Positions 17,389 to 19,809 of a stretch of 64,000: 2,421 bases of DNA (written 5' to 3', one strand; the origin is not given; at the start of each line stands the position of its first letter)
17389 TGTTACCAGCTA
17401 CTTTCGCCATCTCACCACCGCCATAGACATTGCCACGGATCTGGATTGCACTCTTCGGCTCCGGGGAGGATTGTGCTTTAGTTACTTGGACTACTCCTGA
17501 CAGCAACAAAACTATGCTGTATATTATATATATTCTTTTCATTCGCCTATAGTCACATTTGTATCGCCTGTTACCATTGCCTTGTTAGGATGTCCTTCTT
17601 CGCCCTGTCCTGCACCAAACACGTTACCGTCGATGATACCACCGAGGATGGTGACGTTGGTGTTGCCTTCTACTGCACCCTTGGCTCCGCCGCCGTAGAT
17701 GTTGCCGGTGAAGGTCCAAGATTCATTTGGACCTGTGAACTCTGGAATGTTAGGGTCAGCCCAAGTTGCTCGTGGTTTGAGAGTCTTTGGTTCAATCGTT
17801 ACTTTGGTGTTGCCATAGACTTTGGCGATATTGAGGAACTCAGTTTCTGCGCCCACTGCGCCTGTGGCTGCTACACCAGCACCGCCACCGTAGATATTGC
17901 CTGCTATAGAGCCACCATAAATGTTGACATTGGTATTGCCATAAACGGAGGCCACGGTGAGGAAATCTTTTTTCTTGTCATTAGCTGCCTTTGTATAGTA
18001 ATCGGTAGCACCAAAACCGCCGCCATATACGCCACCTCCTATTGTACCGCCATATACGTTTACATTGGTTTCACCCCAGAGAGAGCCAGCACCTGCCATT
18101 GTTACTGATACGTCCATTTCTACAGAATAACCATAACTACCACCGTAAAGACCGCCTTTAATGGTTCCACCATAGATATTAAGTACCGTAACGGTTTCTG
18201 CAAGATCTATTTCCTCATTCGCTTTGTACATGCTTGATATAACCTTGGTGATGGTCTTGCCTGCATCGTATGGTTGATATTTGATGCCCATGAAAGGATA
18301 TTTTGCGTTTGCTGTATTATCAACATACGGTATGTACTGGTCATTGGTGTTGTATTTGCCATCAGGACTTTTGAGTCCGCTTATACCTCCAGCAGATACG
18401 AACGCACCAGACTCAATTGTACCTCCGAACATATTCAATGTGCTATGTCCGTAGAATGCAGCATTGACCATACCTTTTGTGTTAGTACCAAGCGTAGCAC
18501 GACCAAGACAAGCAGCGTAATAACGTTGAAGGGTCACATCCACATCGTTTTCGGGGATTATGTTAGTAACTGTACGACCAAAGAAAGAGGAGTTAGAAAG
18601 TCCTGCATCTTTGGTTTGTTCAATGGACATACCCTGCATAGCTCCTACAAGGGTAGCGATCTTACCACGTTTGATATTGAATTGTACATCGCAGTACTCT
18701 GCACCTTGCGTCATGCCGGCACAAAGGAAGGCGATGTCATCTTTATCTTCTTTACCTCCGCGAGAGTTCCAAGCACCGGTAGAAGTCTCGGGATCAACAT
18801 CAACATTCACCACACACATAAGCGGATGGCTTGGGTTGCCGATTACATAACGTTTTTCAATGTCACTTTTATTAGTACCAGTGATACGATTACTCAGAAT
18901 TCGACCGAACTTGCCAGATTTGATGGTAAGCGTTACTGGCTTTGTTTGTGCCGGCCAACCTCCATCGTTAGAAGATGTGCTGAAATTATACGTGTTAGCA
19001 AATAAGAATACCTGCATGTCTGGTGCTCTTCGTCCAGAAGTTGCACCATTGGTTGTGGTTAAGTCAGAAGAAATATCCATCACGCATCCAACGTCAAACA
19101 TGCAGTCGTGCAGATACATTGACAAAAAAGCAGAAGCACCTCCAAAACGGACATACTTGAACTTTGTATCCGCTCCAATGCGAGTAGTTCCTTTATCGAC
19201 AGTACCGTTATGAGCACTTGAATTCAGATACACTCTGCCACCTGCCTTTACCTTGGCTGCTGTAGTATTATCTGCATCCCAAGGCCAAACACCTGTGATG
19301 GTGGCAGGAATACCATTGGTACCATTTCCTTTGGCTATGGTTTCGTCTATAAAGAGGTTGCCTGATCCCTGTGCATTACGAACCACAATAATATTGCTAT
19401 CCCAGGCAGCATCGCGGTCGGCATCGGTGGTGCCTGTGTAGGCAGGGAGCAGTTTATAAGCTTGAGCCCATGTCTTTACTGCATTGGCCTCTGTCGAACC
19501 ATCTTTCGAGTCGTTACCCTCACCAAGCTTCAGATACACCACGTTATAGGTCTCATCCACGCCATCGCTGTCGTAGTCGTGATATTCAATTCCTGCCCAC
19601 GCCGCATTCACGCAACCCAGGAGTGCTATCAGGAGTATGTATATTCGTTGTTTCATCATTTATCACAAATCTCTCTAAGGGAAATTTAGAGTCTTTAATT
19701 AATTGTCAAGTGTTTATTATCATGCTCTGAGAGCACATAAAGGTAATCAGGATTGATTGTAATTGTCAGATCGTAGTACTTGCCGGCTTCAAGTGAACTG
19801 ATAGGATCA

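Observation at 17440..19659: Two paralogous YGGG-repeat proteins translationally coupled by an ATGA overlap; only the downstream one has a T9SS tail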

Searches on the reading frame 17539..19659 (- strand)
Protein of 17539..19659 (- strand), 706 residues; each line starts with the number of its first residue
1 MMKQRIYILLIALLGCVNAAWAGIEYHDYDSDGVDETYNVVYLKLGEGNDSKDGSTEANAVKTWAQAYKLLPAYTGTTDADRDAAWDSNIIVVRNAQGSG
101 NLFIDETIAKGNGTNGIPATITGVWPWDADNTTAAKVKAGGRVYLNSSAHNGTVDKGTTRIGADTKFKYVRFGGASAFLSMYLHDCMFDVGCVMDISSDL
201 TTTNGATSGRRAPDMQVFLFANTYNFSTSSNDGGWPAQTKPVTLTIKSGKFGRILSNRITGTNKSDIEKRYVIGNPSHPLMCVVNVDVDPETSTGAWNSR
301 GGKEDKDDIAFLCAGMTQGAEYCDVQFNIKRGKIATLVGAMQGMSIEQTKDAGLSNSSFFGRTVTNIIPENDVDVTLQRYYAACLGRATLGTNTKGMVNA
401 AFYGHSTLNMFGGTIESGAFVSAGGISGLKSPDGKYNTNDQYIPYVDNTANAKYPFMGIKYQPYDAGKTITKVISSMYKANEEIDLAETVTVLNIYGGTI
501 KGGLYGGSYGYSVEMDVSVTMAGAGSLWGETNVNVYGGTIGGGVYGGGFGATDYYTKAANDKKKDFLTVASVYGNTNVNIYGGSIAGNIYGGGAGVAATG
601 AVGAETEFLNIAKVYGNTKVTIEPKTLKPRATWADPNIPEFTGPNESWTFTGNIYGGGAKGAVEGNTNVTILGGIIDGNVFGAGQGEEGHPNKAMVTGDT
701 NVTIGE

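Call 6: search_protein_families(library=pfam, proteins=[window:17539-19659:-], max_evalue=0.1)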
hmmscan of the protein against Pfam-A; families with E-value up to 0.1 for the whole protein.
window:17539-19659:- (706 aa): 0 families

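Call 7: search_protein_families(library=ncbifam, proteins=[window:17539-19659:-], max_evalue=0.1)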
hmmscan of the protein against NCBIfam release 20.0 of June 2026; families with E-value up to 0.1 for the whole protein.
window:17539-19659:- (706 aa): 0 families

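Call 13: find_homologous_proteins(query=window:17539-19659:-)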
Query window:17539-19659:- (706 aa): 113 proteins with E <= 0.001 among 8000 candidates.
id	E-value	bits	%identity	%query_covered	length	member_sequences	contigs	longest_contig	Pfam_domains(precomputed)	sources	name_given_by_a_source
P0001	0.0e+0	1479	94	100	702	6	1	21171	-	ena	-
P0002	0.0e+0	1399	88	100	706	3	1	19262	-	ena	-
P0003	0.0e+0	1326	84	100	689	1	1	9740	-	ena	-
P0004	0.0e+0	1067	70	98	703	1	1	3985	-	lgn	-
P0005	0.0e+0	1023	70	100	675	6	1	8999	-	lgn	-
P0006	0.0e+0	1021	67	100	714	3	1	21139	-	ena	-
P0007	0.0e+0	1017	66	100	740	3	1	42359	-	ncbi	-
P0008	9.0e-298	1008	68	97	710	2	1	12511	-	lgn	-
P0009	1.1e-297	1007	67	98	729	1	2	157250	-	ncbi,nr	ncbi:MAG: hypothetical protein MJZ36_00085 [Bacteroidaceae bacterium]|nr:hypothetical protein [Bacte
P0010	6.5e-295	998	66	97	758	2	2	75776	-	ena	-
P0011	6.9e-295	998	60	99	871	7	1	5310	-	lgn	-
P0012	9.7e-292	988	66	100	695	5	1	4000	-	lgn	-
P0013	1.3e-288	977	65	100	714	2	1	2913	-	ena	-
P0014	1.3e-287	974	66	100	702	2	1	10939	-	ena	-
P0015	3.8e-286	969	64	97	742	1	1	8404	-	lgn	-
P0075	2.8e-246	838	60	97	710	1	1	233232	-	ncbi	-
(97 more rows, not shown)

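Call 14: find_encoding_contigs(protein=P0009, flank=10000, max_places=2)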
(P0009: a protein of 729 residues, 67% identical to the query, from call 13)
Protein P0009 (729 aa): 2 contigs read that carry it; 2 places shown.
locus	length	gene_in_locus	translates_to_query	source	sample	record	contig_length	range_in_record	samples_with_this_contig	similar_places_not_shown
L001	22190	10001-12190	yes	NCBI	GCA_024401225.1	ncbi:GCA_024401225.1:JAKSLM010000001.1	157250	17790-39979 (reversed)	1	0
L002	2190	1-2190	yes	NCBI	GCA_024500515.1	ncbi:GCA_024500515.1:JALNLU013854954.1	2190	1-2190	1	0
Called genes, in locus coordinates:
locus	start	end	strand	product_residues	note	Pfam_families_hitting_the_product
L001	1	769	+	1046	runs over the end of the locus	PF00873:ACR_tran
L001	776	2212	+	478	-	PF02321:OEP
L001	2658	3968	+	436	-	PF12099:DUF3575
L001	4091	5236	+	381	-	-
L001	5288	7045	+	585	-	-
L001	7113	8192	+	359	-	-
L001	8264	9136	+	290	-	-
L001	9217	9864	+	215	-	PF05635:23S_rRNA_IVP (weak)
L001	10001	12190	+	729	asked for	-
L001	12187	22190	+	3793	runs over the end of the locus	-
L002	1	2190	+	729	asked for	?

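Call 15: find_encoding_contigs(protein=P0075, flank=10000, max_places=2)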
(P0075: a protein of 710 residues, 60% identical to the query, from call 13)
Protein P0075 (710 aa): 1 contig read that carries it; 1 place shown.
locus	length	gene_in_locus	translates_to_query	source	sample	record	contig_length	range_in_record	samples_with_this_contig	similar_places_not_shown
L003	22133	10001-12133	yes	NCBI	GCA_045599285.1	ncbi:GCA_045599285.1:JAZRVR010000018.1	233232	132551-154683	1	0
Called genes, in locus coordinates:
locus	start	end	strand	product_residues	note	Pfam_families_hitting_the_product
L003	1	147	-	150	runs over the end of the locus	PF02021:UPF0102, PF08378:NERD (weak)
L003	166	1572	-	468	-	PF01098:FTSW_RODA_SPOVE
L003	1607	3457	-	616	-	PF03717:PBP_dimer, PF00905:Transpeptidase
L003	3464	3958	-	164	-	-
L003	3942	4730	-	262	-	PF04085:MreC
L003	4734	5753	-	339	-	PF06723:MreB_Mbl, PF00012:HSP70, PF11104:PilM_2 (faint), PF14450:FtsA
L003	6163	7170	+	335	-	PF00294:PfkB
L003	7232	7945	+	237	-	PF01553:Acyltransferase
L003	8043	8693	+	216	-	PF01865:PhoU_div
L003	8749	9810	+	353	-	PF01384:PHO4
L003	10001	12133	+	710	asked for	-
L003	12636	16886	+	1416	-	-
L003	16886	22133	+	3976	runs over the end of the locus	-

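Call 18: find_related_loci(query=A1, collection=genome_contigs, flank=10000)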
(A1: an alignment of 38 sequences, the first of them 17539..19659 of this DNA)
Query A1 (706 aa) in genome_contigs; peptide patterns used: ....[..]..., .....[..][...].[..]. (x = any residue, [..] = any of these).
126 stretches matched a pattern; 81 encode a relative of the query (tblastn E <= 1e-3); the best 80 are kept; 76 distinct loci.
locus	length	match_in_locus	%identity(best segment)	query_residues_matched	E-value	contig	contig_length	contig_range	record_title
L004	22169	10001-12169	66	1-704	0e+0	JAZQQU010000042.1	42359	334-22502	MAG: Bacteroidales bacterium isolate T1900045235_TH20190005.MAGScoT_cleanbin_000023 SGB_5435_k141_1186013, whole genome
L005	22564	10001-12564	67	14-706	0e+0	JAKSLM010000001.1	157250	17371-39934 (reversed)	MAG: Bacteroidaceae bacterium isolate Horse_feces99 MAG099_1, whole genome shotgun sequence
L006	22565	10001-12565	65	1-704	0e+0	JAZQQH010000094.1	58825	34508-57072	MAG: Bacteroidales bacterium isolate T1900045236_TH20190006.MAGScoT_cleanbin_000041 SGB_5476_k141_1955437, whole genome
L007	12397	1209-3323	62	1-705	0e+0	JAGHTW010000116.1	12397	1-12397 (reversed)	MAG: Candidatus Prevotella equi isolate E4_23 c_000000017205, whole genome shotgun sequence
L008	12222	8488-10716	61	2-706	0e+0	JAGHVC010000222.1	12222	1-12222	MAG: Candidatus Minthosoma caballi isolate E5_9 c_000000148141, whole genome shotgun sequence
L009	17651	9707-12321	62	1-706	0e+0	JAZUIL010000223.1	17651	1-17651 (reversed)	MAG: Bacteroidales bacterium isolate T1900045264_TH20190034.MAGScoT_cleanbin_000041 SGB_5848_k141_311304, whole genome s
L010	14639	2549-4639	63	16-704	0e+0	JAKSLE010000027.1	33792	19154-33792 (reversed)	MAG: Bacteroidales bacterium isolate Horse_feces91 MAG091_27, whole genome shotgun sequence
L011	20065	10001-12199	64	5-704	0e+0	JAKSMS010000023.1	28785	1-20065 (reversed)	MAG: Bacteroidales bacterium isolate Horse_feces131 MAG131_23, whole genome shotgun sequence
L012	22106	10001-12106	63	2-704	0e+0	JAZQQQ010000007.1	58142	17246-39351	MAG: Bacteroidaceae bacterium isolate T1900045236_TH20190006.MAGScoT_cleanbin_000005 SGB_5467_k141_2834825, whole genome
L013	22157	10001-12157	60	1-705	0e+0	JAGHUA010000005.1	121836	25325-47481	MAG: Candidatus Liminaster caballi isolate E4_95 c_000000027025, whole genome shotgun sequence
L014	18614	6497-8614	61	14-704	0e+0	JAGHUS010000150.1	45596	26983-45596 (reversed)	MAG: Bacteroidales bacterium isolate E4_MB2_73 c_000000782709, whole genome shotgun sequence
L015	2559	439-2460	61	35-706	0e+0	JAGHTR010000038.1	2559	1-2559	MAG: Candidatus Colicola caccequi isolate E4_134 c_000000461864, whole genome shotgun sequence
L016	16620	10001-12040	59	1-706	0e+0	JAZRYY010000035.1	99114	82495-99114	MAG: Paludibacteraceae bacterium isolate T1900044949_TA20190002.MAGScoT_cleanbin_000008 SGB_3542_k141_1406227, whole gen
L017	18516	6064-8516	62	6-705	0e+0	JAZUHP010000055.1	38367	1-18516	MAG: Bacteroidaceae bacterium isolate T1900045271_TH20190041.MAGScoT_cleanbin_000002 SGB_5904_k141_563653, whole genome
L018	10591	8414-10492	56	1-706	0e+0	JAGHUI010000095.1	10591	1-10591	MAG: Candidatus Minthosoma equi isolate E4_MB2_18 c_000000211177, whole genome shotgun sequence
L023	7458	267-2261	45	2-706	3e-153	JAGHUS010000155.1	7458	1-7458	MAG: Bacteroidales bacterium isolate E4_MB2_73 c_000000407004, whole genome shotgun sequence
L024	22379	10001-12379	46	1-706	2e-151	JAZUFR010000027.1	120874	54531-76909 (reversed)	MAG: Bacteroidaceae bacterium isolate T1900045293_TH20190063.MAGScoT_cleanbin_000001 SGB_6050_k141_1043340, whole genome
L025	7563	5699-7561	43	5-685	6e-129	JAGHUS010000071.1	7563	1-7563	MAG: Bacteroidales bacterium isolate E4_MB2_73 c_000000567617, whole genome shotgun sequence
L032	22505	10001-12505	32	40-705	1e-69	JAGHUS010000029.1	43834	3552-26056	MAG: Bacteroidales bacterium isolate E4_MB2_73 c_000000269210, whole genome shotgun sequence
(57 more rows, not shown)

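Call 39: predict_structure(alignment_id=A1)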
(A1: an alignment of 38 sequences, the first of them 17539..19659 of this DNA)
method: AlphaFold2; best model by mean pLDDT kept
length: 706 residues; sequences in the alignment: 38
mean_pLDDT: 90.1   pTM: 0.91
mean pLDDT of the five models: 90.1, 90.0, 89.0, 88.9, 88.9
residues with pLDDT >= 90: 511; 70-90: 140; 50-70: 40; < 50: 15
segments of 3 or more residues with pLDDT < 50: 14-20, 151-156
pLDDT, mean of each block of 10 residues (from residue 1): 56 45 67 80 90 92 94 93 95 76 89 93 92 92 73 55 95 86 95 91 82 91 83 89 96 90 90 94 96 85 85 92 97 96 88 93 97 96 85 71 97 97 94 92 94 95 95 94 95 98 96 88 93 98 97 95 95 98 97 97 96 98 94 86 95 98 97 97 97 96 92
secondary structure, 60 per line:
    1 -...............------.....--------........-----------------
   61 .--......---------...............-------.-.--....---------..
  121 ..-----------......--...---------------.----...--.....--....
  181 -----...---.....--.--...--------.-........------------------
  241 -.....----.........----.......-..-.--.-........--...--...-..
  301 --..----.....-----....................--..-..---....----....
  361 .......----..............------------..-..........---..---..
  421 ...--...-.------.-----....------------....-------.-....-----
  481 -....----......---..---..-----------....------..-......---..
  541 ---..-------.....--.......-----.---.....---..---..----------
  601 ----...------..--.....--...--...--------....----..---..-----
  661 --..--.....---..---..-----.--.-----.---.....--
elements in order (helices of 4 or more, strands of 3 or more residues): H2-16 E23-27 E36-43 H64-69 H79-88 E89-93 H106-109 E119-122 H134-139 E142-144 E165-167 E170-174 E177-180 E186-188 E192-196 E215-222 E242-246 E251-259 H264-270 E280-287 E309-313 E319-338 H349-352 E357-367 E375-385 E401-410 E419-423 E426-428 E443-446 E459-462 E472-475 E482-485 E490-495 E530-535 H553-557 H560-566 E576-580 E618-622 E625-627 E641-644 E667-671 E700-704

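Call 42: fold_search(model_id=the predicted structure, library=pdb)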
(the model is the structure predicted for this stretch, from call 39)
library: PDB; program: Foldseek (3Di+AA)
matches with E <= 10: 66; with E <= 0.001: 0
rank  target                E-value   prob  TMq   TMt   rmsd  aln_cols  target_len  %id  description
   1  5gqc_D                1.1e-01  0.16  0.20  0.22  18.1       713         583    9  Crystal structure of lacto-N-biosidase LnbX from Bifidobacterium longum subsp. longum, ligand-free form (released 2017-04-19)
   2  3eqn_A                2.2e-01  0.04  0.11  0.11  25.2       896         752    9  Crystal structure of beta-1,3-glucanase from Phanerochaete chrysosporium (Lam55A) (released 2009-02-03)
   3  7v6i_A                2.3e-01  0.08  0.16  0.17  19.6       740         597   10  Crystal structure of lacto-N-biosidase BsaX from Bifidobacterium saguini, lacto-N-biose complex (released 2022-02-09)
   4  1ooc_A                4.7e-01  0.07  0.13  0.20  19.6       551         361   10  Mutations in the T1.5 loop of pectate lyase A (released 2004-03-16)
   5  7xzd_A                7.9e-01  0.04  0.14  0.19  18.2       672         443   10  Mutant (F179A) of the N-terminal domain of fucoidan lyase FdlA (released 2022-09-28)
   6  4dn7_A                9.5e-01  0.04  0.09  0.13  15.4       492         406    8  CRYSTAL STRUCTURE OF putative ABC transporter, ATP-binding protein from Methanosarcina mazei Go1 (released 2012-02-22)
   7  4wa0                  1.0e+00  0.03  0.11  0.18  26.8       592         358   10  The structure of a possible adhesin C-terminal domain from Caldicellulosiruptor kronotskyensis (released 2015-03-04)
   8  7xzf_A                1.1e+00  0.04  0.16  0.21  15.6       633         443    9  Wild type of the N-terminal domain of fucoidan lyase FdlA (released 2022-09-28)
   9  4oj5_C                1.4e+00  0.03  0.14  0.13  20.6       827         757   11  Crystal Structure of a Putative Tailspike Protein (TSP1, orf210) from Escherichia coli O157:H7 Bacteriohage CBA120 (released 2014-03-26)
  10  4ojl_C                1.5e+00  0.02  0.12  0.12  22.1       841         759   11  Crystal Structure of Putative Tailspike Protein (TSP1, orf210) from Escherichia coli O157:H7 Bacteriohage CBA120 in Co (released 2014-03-26)
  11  7v3p_B                1.7e+00  0.01  0.10  0.09  22.3       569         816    7  Cryo-EM structure of the IGF1R/insulin complex (released 2022-08-17)
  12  4oj6_C                1.7e+00  0.01  0.11  0.10  20.5       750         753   10  Crystal Structure of a Putative Tailspike Protein (TSP1, orf210) from Escherichia coli O157:H7 Bacteriohage CBA120; Se (released 2014-03-26)
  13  7usl_C                1.7e+00  0.01  0.07  0.07  27.2       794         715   10  Integrin alphaM/beta2 ectodomain in complex with adenylate cyclase toxin RTX751 and M1F5 Fab (released 2022-08-17)
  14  3p4g_B                1.7e+00  0.30  0.23  0.45   8.7       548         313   11  X-ray crystal structure of a hyperactive, Ca2+-dependent, beta-helical antifreeze protein from an Antarctic bacterium (released 2011-04-27)
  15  6qvi_B                1.8e+00  0.01  0.08  0.11  22.7       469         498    9  Crystal structure of competence-associated pilin ComZ from Thermus thermophilus (released 2019-05-29)
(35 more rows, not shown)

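Call 49: search_protein_families(library=pfam, proteins=[L004:12326-13126:+, L008:10737-12101:+, L013:12261-13832:+, L011:12132-17012:+, L005:9172-9819:+], max_evalue=0.01)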
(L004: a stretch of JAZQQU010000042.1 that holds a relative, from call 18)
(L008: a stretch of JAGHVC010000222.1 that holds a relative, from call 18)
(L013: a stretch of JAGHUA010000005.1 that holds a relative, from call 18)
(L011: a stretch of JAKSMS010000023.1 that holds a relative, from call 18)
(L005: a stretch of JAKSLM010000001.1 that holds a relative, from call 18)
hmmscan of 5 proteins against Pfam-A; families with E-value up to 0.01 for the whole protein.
L004:12326-13126:+ (266 aa): 2 families
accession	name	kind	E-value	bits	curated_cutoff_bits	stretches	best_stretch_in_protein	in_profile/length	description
PF00156.33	Pribosyltran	-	1.4e-05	24.9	26.3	1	216-246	84-114/158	Phosphoribosyl transferase domain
PF15609.12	PRTase_2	-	0.0091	16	28.8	0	218-257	118-157/188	Phosphoribosyl transferase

L008:10737-12101:+ (454 aa): 1 family
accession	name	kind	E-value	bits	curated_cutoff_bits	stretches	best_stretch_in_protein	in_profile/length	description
PF01797.21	Y1_Tnp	-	0.00061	20.3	23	1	134-191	31-87/121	Transposase IS200 like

L013:12261-13832:+ (523 aa): 0 families

L011:12132-17012:+ (1626 aa): 0 families

L005:9172-9819:+ (215 aa): 1 family
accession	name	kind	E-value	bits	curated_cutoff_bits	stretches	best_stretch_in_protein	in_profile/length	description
PF05635.17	23S_rRNA_IVP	-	2e-06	28.4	33.8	1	18-86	5-72/106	23S rRNA-intervening sequence protein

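Call 72: find_encoding_contigs(protein=P0001, flank=10000, max_places=1)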
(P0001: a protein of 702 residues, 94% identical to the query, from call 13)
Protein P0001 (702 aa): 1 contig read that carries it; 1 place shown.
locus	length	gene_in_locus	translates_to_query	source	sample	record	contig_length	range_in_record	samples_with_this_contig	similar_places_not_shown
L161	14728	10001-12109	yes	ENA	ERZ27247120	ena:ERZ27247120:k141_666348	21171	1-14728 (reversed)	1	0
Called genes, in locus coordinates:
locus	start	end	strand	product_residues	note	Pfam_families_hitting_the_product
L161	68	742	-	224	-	PF04298:Zn_peptidase_2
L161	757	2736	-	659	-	PF08497:Radical_SAM_N, PF04055:Radical_SAM (weak), PF11842:DUF3362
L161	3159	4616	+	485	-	PF12099:DUF3575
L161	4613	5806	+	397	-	-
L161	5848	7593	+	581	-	-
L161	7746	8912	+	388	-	-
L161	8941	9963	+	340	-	-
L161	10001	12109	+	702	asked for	-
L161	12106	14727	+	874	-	?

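Call 73: find_encoding_contigs(protein=P0002, flank=10000, max_places=1)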
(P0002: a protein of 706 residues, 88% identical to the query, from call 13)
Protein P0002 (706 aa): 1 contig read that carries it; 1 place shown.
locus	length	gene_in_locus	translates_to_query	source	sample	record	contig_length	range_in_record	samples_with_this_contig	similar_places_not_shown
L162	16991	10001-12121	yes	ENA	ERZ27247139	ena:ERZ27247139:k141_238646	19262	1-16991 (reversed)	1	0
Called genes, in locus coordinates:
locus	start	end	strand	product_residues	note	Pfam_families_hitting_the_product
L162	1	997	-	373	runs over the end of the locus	PF12833:HTH_18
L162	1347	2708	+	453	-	PF12099:DUF3575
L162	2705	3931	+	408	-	PF17145:DUF5119 (weak)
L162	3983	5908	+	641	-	-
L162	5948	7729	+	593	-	-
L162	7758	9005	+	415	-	-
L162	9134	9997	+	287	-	-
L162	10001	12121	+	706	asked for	-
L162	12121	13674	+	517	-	-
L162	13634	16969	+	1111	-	-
